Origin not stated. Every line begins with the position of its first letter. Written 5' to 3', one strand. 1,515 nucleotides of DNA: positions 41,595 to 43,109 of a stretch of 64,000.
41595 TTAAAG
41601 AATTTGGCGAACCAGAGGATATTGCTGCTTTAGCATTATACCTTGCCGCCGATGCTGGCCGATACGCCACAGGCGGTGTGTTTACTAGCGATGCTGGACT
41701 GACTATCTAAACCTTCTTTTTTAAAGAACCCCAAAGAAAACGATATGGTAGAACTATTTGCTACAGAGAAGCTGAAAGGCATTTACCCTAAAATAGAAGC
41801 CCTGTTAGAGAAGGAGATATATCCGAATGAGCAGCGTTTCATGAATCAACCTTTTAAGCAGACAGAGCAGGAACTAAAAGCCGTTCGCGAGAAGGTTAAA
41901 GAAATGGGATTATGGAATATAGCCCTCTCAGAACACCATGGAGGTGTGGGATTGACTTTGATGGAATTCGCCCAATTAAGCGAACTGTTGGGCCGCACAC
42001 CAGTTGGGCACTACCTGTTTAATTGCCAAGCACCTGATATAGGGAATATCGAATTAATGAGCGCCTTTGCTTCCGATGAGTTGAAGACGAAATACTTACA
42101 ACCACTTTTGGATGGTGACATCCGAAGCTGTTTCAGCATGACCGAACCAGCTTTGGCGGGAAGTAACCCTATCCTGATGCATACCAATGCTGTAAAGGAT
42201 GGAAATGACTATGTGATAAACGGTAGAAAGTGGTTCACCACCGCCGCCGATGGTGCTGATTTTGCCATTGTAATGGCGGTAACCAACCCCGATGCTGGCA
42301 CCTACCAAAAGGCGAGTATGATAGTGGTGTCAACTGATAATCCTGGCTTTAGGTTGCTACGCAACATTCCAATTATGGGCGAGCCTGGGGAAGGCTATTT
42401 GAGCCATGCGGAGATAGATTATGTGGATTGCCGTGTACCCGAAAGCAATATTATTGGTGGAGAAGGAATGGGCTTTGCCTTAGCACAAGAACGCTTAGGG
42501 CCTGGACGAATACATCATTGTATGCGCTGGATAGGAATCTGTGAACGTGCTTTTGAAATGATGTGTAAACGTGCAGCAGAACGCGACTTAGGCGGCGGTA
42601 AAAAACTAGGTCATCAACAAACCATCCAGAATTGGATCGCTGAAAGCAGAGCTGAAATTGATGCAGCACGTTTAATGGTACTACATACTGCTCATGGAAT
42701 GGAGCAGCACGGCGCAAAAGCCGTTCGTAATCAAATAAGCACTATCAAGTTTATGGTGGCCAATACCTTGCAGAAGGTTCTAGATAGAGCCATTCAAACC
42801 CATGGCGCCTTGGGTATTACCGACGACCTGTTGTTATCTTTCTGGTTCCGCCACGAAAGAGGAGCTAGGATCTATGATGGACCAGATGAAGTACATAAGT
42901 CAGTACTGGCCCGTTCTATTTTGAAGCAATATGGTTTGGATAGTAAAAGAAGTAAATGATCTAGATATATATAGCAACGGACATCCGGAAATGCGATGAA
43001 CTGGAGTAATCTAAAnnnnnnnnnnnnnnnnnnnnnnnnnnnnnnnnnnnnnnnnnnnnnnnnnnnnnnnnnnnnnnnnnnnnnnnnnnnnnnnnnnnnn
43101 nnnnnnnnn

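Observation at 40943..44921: SDR / ACAD10-11-like dehydrogenase / APH-like kinase / HADH operon: candidate 4-hydroxyacyl-CoA phospho-elimination pathway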

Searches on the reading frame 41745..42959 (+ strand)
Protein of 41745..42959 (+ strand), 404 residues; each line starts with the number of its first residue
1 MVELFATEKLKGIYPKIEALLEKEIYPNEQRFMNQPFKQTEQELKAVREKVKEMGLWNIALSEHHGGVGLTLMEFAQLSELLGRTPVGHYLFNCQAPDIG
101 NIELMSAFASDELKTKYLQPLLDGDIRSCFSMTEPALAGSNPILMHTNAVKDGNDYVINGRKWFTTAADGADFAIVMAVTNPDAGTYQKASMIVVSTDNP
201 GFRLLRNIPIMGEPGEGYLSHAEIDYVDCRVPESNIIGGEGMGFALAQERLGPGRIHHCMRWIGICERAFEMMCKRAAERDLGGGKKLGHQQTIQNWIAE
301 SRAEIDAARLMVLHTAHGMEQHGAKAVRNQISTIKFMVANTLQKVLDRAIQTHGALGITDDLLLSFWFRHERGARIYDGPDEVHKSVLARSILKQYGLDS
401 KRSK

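Call 5: search_protein_families(library=pfam, proteins=[window:41745-42959:+])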
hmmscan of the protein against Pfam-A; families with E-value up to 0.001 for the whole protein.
window:41745-42959:+ (404 aa): 4 families
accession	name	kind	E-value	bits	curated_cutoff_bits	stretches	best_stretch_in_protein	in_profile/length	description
PF00441.29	Acyl-CoA_dh_1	-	2.3e-35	122.4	22.4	1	241-393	1-150/150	Acyl-CoA dehydrogenase, C-terminal domain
PF02770.24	Acyl-CoA_dh_M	-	1.1e-16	61.2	33.3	1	129-214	1-85/97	Acyl-CoA dehydrogenase, middle domain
PF08028.16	Acyl-CoA_dh_2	-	8.3e-13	49.2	22.7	1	258-364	3-116/134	Acyl-CoA dehydrogenase, C-terminal domain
PF02771.21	Acyl-CoA_dh_N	-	6.9e-11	43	22.9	1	15-125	9-113/113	Acyl-CoA dehydrogenase, N-terminal domain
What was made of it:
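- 41745..42959 (+): ACAD10/ACAD11/LvaC-type acyl-CoA dehydrogenase-fold enzyme, 404 aa; proposed 4-phosphoacyl-CoA phosphate eliminase. Three ACAD Pfam domains (call 5).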

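Call 6: search_protein_families(library=ncbifam, proteins=[window:41745-42959:+])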
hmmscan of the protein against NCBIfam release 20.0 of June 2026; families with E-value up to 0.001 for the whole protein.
window:41745-42959:+ (404 aa): 18 families
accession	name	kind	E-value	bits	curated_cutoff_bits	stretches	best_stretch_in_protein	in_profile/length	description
NF042972.1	AcrlCoAredClosAcrC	equivalog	3.4e-52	177.4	640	1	45-394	39-378/378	acryloyl-CoA reductase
NF045652.1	ProlPCPDhRedW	equivalog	7.5e-42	143.5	650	1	38-392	27-373/376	L-prolyl-[peptidyl-carrier protein] dehydrogenase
NF008997.0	PRK12341.1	equivalog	1.4e-41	142.9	537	1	38-396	33-380/382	acyl-CoA dehydrogenase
NF053553.1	prodigi_MBC_PigA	equivalog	7.6e-40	137.2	500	1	46-392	40-379/381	prodigiosin MBC biosynthesis dehydrogenase PigA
NF045552.1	GlutCoADH_Des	equivalog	2.6e-35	122.4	470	1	16-391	15-378/387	glutaryl-CoA dehydrogenase Acd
NF058590.1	AcCoDHFadEBacil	equivalog_domain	4.2e-33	114.7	600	1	8-395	23-413/586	acyl-CoA dehydrogenase FadE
NF043006.1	CyhCrbnylCoADH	equivalog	5.4e-33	114.5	650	1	50-395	43-378/380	cyclohexane-1-carbonyl-CoA dehydrogenase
NF002885.1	PRK03354.1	equivalog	7.7e-32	110.8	540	1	49-396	44-377/378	crotonobetainyl-CoA dehydrogenase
NF042439.1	SulpropCoADesulf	equivalog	1.8e-31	109.2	600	1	45-395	27-373/379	3-sulfinopropanoyl-CoA desulfinase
TIGR03207.1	cyc_hxne_CoA_dh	equivalog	4.5e-29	101.3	575.35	1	45-391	35-370/372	cyclohexanecarboxyl-CoA dehydrogenase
TIGR03204.1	pimC_large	equivalog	6.6e-19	68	623.85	1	61-340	59-326/395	pimeloyl-CoA dehydrogenase large subunit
TIGR03203.1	pimD_small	equivalog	5.2e-18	65.3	652.7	1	40-369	35-353/378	pimeloyl-CoA dehydrogenase small subunit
NF052270.1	Staph_DH_FadE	equivalog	1.3e-14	53.8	600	1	110-392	122-393/400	acyl-CoA dehydrogenase FadE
NF037942.1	ac_ACP_DH_MbtN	equivalog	2.1e-12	46.5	700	1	115-393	98-366/376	mycobactin biosynthesis acyl-ACP dehydrogenase MbtN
TIGR04022.1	sulfur_SfnB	equivalog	1.2e-09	37.5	430.9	1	49-341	40-322/391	SfnB family sulfur acquisition oxidoreductase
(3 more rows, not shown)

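Call 9: search_solved_structures(query=window:41745-42959:+, max_evalue=1e-10, show_alignments=2)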
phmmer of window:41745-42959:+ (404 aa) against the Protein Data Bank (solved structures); distinct sequences matched with E-value up to 1e-10: 80 (the best 60 are shown).
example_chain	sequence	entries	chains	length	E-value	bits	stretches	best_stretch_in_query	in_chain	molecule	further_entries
4hr3_A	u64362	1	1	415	6.9e-81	275.4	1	42-397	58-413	Putative acyl-CoA dehydrogenase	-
2wbi_A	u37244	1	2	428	4.1e-80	272.9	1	45-394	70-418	ACYL-COA DEHYDROGENASE FAMILY MEMBER 11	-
8v3u_A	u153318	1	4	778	1e-79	271.6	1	44-394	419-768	Acyl-Coenzyme A dehydrogenase family, member 11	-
8v3v_A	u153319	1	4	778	5e-79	269.3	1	44-394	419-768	Acyl-Coenzyme A dehydrogenase family, member 11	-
4iv6_A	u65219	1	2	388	1.4e-41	146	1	46-399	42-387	Acyl-CoA dehydrogenase FadE3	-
4l1f_A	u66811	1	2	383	7.6e-41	143.6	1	48-394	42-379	Acyl-CoA dehydrogenase domain protein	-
5ol2_C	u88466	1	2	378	9.2e-40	140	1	44-394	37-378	Acyl-CoA dehydrogenase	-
1ukw_A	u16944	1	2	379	1.2e-38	136.4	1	35-393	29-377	acyl-CoA dehydrogenase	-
7p98_A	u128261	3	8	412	1.1e-36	129.8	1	47-397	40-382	Short-chain acyl-CoA dehydrogenase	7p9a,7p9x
4u83_A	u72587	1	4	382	4e-36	128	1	54-391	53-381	Acyl-CoA dehydrogenase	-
5lnx_A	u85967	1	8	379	3.4e-35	125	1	47-393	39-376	Acyl-CoA dehydrogenase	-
4n5f_A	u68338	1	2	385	4.2e-35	124.7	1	106-391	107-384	Putative acyl-CoA dehydrogenase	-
9w60_A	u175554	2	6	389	2.4e-34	122.2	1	24-394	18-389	Butyryl CoA dehydrogenase apo protein | Butyryl CoA Dehydrogenase with FAD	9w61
2pg0_A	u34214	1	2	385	8.4e-34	120.4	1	51-391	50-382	Acyl-CoA dehydrogenase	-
6fah_C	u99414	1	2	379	2.5e-33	118.9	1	45-394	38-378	Caffeyl-CoA reductase-Etf complex subunit CarC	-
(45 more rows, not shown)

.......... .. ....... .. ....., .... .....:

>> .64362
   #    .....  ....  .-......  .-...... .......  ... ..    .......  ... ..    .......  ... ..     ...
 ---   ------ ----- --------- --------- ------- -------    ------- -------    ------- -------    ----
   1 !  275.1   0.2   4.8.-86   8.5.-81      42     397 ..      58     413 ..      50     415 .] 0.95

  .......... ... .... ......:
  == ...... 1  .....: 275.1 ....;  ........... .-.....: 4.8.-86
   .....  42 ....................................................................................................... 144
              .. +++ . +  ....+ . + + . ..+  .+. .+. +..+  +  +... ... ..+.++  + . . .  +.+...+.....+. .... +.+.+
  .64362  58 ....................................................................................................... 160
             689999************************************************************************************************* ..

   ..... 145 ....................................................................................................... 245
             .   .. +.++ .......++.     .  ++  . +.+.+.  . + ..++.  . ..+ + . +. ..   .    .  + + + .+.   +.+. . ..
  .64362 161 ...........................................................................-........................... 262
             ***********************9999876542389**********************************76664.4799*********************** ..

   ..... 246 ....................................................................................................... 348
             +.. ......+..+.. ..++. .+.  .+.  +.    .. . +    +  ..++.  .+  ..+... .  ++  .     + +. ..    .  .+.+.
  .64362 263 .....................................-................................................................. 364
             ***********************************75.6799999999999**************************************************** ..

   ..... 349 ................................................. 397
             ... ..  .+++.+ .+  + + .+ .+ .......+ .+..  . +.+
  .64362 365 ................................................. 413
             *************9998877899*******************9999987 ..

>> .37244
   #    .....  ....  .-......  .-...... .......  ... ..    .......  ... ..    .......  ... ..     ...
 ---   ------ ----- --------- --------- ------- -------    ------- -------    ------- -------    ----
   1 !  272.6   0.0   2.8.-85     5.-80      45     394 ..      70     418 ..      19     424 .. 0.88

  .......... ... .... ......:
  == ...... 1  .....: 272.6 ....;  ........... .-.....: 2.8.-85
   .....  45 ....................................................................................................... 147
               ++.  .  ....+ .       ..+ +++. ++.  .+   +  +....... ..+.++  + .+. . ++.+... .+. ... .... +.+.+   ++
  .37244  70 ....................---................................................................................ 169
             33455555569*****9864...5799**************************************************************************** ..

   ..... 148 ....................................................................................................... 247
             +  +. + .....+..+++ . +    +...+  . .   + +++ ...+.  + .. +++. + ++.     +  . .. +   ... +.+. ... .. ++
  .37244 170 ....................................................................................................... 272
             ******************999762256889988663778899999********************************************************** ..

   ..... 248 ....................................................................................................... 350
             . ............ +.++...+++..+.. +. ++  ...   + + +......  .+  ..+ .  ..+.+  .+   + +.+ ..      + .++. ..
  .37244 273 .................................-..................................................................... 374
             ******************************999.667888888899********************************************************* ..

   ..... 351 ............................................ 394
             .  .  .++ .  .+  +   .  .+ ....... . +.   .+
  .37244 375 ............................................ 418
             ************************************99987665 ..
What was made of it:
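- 41745..42959 (+): PDB scores: 4hr3 275 bits, human ACAD11 273 bits, mouse ACAD11 270-272 bits; the best classical ACAD scores 146 bits (call 9).
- On ACAD10/ACAD11/LvaC-type ACAD (4-phosphoacyl-CoA phosphate eliminase): 270-275 bits to 4hr3, 2wbi, 8v3u and 8v3v, against 146 bits or less for all other ACAD structures (call 9).
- PDB-wide ranking gives 270-275 bits to the ACAD11 entries and 4hr3, against 146 bits or less for every classical ACAD (call 9).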

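Call 19: find_related_loci(query=window:41745-42959:+, collection=genome_contigs, flank=8000)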
Query window:41745-42959:+ (404 aa) in genome_contigs; peptide patterns used: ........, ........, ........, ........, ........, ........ (x = any residue, [..] = any of these).
600 stretches matched a pattern (row limit reached: there are more); 598 encode a relative of the query (tblastn E <= 1e-3); the best 80 are kept; 80 distinct loci.
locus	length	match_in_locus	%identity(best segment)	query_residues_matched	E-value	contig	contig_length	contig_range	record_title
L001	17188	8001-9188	69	1-396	0e+0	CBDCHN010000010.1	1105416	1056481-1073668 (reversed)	MAG: Cyclobacteriaceae bacterium isolate ac920187-3793-4e69-8f8b-5746b9783ba2 genome assembly, contig: contig_10, whole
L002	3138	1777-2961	68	1-395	0e+0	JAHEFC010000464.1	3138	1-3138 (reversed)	MAG: Sphingobacteriales bacterium isolate Ww31 NODE_25163_length_3138_cov_2.063308, whole genome shotgun sequence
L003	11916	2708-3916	65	1-402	0e+0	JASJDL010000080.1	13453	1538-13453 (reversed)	MAG: Flavobacteriaceae bacterium isolate MO_188.B35 MO_188.c_4765, whole genome shotgun sequence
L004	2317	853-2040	66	1-396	0e+0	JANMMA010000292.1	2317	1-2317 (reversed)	MAG: Sphingobacteriales bacterium isolate OTE_58_metabat_58 OTE_58_k141_5295286, whole genome shotgun sequence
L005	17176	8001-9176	66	7-398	0e+0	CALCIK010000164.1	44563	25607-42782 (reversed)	MAG TPA_asm: uncultured Bacteroidetes bacterium isolate SRR5576005_bin.119_CONCOCT_v1.1_MAG genome assembly, contig: ERZ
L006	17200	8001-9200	65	1-399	0e+0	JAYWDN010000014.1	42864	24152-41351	MAG: Bacteroidota bacterium isolate GL95_UP_metabinner_1 GL95_UP_metabinner_1_13, whole genome shotgun sequence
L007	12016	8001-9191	65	1-396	0e+0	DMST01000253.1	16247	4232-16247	MAG TPA_asm: Cytophagales bacterium isolate UBA9432 contig_2338, whole genome shotgun sequence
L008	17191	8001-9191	65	1-396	3e-180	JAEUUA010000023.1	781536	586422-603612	MAG: Cyclobacteriaceae bacterium isolate new MAG-343 k141_3347563, whole genome shotgun sequence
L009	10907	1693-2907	62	1-404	4e-180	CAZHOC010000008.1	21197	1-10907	MAG TPA_asm: uncultured Bacteroidia bacterium isolate SRP135972_co1_57 genome assembly, contig: NODE_2568_length_21197_c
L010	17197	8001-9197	65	4-401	1e-179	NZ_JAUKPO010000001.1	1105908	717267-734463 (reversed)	Rhodocytophaga aerolata strain KACC 12507 NODE_1_length_1105908_cov_90.490420, whole genome shotgun sequence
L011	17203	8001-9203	63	1-401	5e-179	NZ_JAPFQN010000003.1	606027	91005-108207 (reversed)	Mangrovivirga halotolerans strain M17 M17_ctg003, whole genome shotgun sequence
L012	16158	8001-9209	68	1-402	0e+0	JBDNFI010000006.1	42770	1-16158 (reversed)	MAG: Cyclobacteriaceae bacterium isolate concoct.114.WLB k141_59051, whole genome shotgun sequence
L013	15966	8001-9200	64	1-399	2e-177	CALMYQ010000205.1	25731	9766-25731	MAG TPA_asm: uncultured Lewinella sp. isolate SRR2107183_bin.65_CONCOCT_v1.1_MAG genome assembly, contig: ERZ794926.1020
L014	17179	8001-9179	65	5-396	3e-175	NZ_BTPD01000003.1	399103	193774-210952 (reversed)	Algoriphagus confluentis strain NBRC 111222 sequence03, whole genome shotgun sequence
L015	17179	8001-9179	64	5-396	4e-175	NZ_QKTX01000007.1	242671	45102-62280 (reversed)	Algoriphagus aquaeductus strain T4 Ga0180997_107, whole genome shotgun sequence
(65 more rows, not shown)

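Call 20: find_homologous_proteins(query=window:41745-42959:+, max_evalue=1e-30)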
Query window:41745-42959:+ (404 aa): 8000 proteins with E <= 1e-30 among 8000 candidates; the best 120 are listed.
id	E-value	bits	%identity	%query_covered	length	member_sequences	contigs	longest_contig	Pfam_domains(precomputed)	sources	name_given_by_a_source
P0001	2.9e-274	927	100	100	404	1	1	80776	PF02770.25,PF00441.30,PF08028.17,PF02771.22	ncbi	-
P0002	5.4e-205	699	74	100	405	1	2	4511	PF02770.25,PF00441.30,PF08028.17,PF02771.22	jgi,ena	-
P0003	1.8e-198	677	74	99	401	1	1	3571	PF02770.25,PF00441.30,PF08028.17,PF02771.22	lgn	-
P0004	7.5e-194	662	71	99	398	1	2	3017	PF02770.25,PF00441.30,PF08028.17,PF02771.22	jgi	jgi:alkylation response protein AidB-like acyl-CoA dehydrogenase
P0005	1.4e-193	661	72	99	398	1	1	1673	PF02770.25,PF00441.30,PF08028.17,PF02771.22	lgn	-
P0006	1.7e-193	661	72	99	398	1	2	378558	PF02770.25,PF00441.30,PF08028.17,PF02771.22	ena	-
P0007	2.4e-193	661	72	99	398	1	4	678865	PF02770.25,PF00441.30,PF08028.17,PF02771.22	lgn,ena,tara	tara:strand:+ start:57024 stop:58220 length:1197 start_codon:yes stop_codon:yes gene_type:complete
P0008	5.0e-193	660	71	99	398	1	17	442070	PF02770.25,PF00441.30,PF08028.17,PF02771.22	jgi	jgi:acyl-CoA dehydrogenase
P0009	6.3e-193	659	72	99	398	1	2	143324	PF02770.25,PF00441.30,PF08028.17,PF02771.22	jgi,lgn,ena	-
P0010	7.6e-193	659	71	99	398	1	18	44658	PF02770.25,PF00441.30,PF08028.17,PF02771.22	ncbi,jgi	ncbi:MAG: acyl-CoA dehydrogenase [Roseivirga sp.]|jgi:acyl-CoA dehydrogenase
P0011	7.6e-193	659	71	99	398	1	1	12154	PF02770.25,PF00441.30,PF08028.17,PF02771.22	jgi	jgi:acyl-CoA dehydrogenase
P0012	1.2e-192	658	72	99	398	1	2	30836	PF02770.25,PF00441.30,PF08028.17,PF02771.22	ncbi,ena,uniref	ncbi:acyl-CoA dehydrogenase family protein [uncultured Roseivirga sp.]|uniref:acyl-CoA dehydrogenase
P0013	1.6e-192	658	72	99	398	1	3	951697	PF02770.25,PF00441.30,PF08028.17,PF02771.22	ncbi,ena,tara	tara:strand:- start:1099 stop:2295 length:1197 start_codon:yes stop_codon:yes gene_type:complete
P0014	3.1e-192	657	72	99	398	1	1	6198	PF02770.25,PF00441.30,PF08028.17,PF02771.22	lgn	-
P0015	3.1e-192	657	71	99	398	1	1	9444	PF02770.25,PF00441.30,PF08028.17,PF02771.22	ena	-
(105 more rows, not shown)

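Call 27: find_encoding_contigs(protein=P0001, flank=10000, max_places=3)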
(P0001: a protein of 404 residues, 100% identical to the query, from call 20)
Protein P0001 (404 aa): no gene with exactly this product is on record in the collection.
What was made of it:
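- Tried and rejected: Nothing is on record (call 27).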

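Call 34: search_dna_similar(query=window:41745-42959:+, collection=plasmids, mode=protein, max_evalue=1e-60, max_rows=25)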
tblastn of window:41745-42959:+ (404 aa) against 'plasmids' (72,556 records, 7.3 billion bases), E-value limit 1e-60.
Records with a match: 220; places in all: 257; records where one place covers at least 80% of the query: 220.
Best place of each record, by identity: <60% 220.
By first word of the organism name: Rhodococcus 29; Sulfitobacter 20; Sphingobium 18; Pseudosulfitobacter 18; Deinococcus 15; Thermus 14; Streptomyces 9; Burkholderia 7; Cupriavidus 6; Variovorax 5; and 51 more.
By predicted mobility (MOB-suite, as given by PLSDB): non-mobilizable 166; mobilizable 32; conjugative 22.
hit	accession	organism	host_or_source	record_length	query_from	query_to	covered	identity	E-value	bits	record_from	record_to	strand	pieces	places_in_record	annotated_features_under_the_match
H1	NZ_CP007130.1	Gemmatirosa kalamazoonensis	-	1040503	18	399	95%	57.2%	4e-147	468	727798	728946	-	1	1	record has no annotation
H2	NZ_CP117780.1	Burkholderia sp. FERM BP-3421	soil sample,soil sample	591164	34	396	90%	47.7%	6e-105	347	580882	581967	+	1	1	acyl-CoA dehydrogenase family protein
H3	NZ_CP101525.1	Burkholderia arboris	mixed culture,soil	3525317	1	394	98%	43.7%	2e-91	308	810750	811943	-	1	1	none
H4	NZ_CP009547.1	Burkholderia sp. 2002721687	water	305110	37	396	89%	47.8%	7e-104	344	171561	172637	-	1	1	acyl-CoA dehydrogenase family protein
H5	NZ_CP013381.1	Burkholderia humptydooensis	water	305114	37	396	89%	47.8%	7e-104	344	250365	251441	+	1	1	acyl-CoA dehydrogenase family protein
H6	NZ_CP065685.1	Burkholderia humptydooensis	-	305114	37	396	89%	47.8%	7e-104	344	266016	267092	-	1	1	acyl-CoA dehydrogenase family protein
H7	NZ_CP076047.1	Rhodococcus sp. USK10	-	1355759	2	396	98%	43.5%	5e-102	338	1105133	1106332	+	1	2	record has no annotation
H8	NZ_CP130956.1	Rhodococcus opacus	cell culture,Sod-podzolic soil ...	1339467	2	396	98%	43.2%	7e-102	338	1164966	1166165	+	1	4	none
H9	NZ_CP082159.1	Rhodococcus opacus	bacterial isolate,soil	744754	2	396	98%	43.2%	2e-101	337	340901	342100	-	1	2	acyl-CoA dehydrogenase family protein | enoyl-CoA hydratase-related protein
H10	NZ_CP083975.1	Rhodococcus rhodochrous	compost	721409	17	402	96%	44.2%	4e-105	347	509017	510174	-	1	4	acyl-CoA dehydrogenase family protein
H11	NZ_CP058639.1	Rhodococcus sp. ZPP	cell culture,soil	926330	17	402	96%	44.2%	2e-104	346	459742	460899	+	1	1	acyl-CoA dehydrogenase family protein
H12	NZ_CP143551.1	Burkholderia multivorans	Homo sapiens,bronchoalveolar lavage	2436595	7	395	96%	43.8%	1e-89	303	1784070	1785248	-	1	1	none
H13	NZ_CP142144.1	Rhodococcus sp. PD04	mixed culture,Industrial wastewater ...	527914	17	396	94%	44.6%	2e-104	346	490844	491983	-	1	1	acyl-CoA dehydrogenase family protein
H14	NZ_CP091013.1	Burkholderia cenocepacia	-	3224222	7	394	96%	43.6%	2e-90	305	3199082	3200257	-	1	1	none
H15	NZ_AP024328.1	Caballeronia sp. NK8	-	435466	16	395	94%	44.4%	1e-90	306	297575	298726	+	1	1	acyl-CoA dehydrogenase family protein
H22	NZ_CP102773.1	Bosea sp. NBC_00550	-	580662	11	404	98%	42.6%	1e-99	332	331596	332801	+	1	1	acyl-CoA dehydrogenase family protein | SDR family oxidoreductase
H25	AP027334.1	Sphingobium sp. TomTYG71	-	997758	9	396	96%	42.9%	5e-95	318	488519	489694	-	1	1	acyl-CoA dehydrogenase | aminoglycoside phosphotransferase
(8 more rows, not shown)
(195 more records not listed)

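Call 36: get_annotated_region(hit=H22, flank=6000)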
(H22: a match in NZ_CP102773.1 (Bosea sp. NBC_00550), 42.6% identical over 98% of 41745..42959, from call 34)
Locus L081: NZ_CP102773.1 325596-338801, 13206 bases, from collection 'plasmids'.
description: Bosea sp. NBC_00550 plasmid pNBC550, complete sequence
organism: Bosea sp. NBC_00550 (NCBI taxid 2969621)
taxonomy: Bacteria; Pseudomonadota; Alphaproteobacteria; Hyphomicrobiales; Boseaceae; Bosea; Bosea sp. NBC 00550
host: -; source: -; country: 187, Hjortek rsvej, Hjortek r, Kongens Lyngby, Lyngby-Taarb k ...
typing (MOB-suite, as given by PLSDB): non-mobilizable
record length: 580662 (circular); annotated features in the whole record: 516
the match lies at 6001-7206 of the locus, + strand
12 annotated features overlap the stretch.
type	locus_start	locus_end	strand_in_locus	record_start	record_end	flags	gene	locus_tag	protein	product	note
CDS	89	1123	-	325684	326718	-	-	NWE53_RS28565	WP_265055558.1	IS110 family transposase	-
CDS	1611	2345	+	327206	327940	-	-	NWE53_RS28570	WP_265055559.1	MBL fold metallo-hydrolase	-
CDS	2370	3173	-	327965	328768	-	-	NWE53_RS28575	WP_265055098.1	IclR family transcriptional regulator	GO:0006355 - regulation of DNA-templated transcription [Evidence IEA]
CDS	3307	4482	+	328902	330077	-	-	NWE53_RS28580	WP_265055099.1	acyl-CoA dehydrogenase family protein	-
CDS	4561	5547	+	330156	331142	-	-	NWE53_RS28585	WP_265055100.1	NADPH:quinone oxidoreductase family protein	-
CDS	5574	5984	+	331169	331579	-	-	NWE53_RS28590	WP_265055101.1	PaaI family thioesterase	-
CDS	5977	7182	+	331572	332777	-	-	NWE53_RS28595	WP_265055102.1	acyl-CoA dehydrogenase family protein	-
CDS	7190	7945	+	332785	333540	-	-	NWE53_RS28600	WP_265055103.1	SDR family oxidoreductase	-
CDS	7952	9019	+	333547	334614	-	-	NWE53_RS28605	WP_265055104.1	phosphotransferase family protein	-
CDS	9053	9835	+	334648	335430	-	-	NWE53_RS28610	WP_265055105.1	SDR family NAD(P)-dependent oxidoreductase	-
CDS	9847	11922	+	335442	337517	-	-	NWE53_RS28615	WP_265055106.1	3-hydroxyacyl-CoA dehydrogenase NAD-binding domain-containing protein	GO:0006631 - fatty acid metabolic process [Evidence IEA]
CDS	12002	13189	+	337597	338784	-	-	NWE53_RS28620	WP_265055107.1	acetyl-CoA C-acyltransferase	GO:0006631 - fatty acid metabolic process [Evidence IEA]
